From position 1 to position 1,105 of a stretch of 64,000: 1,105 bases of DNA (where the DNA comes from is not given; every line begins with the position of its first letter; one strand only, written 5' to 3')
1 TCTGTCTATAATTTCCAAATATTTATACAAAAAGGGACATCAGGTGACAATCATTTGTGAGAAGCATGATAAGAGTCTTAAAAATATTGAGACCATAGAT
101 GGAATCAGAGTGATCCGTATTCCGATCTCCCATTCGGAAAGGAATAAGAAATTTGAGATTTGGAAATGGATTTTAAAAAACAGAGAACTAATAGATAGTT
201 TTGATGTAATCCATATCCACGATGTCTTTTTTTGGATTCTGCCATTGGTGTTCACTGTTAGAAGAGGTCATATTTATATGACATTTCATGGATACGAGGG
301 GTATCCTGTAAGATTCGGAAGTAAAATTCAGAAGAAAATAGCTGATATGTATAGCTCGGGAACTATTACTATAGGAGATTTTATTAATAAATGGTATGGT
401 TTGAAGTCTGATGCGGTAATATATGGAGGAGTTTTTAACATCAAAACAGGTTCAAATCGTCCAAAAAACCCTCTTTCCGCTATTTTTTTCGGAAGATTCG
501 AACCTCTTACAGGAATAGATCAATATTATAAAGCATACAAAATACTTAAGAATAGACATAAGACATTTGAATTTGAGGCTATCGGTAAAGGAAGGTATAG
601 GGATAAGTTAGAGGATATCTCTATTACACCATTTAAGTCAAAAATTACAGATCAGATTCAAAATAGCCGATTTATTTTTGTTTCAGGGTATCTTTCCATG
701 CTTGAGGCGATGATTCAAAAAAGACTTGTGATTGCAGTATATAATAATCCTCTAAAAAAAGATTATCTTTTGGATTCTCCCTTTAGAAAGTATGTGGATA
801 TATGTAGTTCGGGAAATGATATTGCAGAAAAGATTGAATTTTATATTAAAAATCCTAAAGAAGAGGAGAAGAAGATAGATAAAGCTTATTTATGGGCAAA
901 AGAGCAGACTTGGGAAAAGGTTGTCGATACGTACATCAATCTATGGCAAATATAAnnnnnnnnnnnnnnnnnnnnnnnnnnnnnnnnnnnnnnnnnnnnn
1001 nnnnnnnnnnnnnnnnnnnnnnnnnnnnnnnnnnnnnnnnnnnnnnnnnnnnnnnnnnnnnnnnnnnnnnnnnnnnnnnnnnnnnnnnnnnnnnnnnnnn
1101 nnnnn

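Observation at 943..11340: Two single-polypeptide GT2 (GT-A) plus GT-C fusion proteins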

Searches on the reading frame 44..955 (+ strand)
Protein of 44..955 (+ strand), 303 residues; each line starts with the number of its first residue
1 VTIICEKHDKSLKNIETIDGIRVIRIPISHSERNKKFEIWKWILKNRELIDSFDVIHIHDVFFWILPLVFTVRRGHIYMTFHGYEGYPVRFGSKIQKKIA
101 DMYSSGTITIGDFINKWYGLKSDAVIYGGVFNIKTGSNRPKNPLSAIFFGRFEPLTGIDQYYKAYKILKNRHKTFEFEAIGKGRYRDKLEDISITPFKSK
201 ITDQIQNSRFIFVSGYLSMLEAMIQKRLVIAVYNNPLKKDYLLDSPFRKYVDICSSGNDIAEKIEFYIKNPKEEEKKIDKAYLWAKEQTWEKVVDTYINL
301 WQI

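Call 4: search_protein_families(library=pfam, proteins=[window:44-955:+], max_evalue=0.01)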
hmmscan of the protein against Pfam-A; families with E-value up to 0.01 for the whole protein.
window:44-955:+ (303 aa): 2 families
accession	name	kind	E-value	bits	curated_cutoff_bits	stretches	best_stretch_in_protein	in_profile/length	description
PF00534.26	Glycos_transf_1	-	1.2e-06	28.6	26.4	1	134-192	6-65/172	Glycosyl transferases group 1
PF13439.12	Glyco_transf_4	-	5.3e-05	23.8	28.5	1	2-98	23-121/170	Glycosyltransferase Family 4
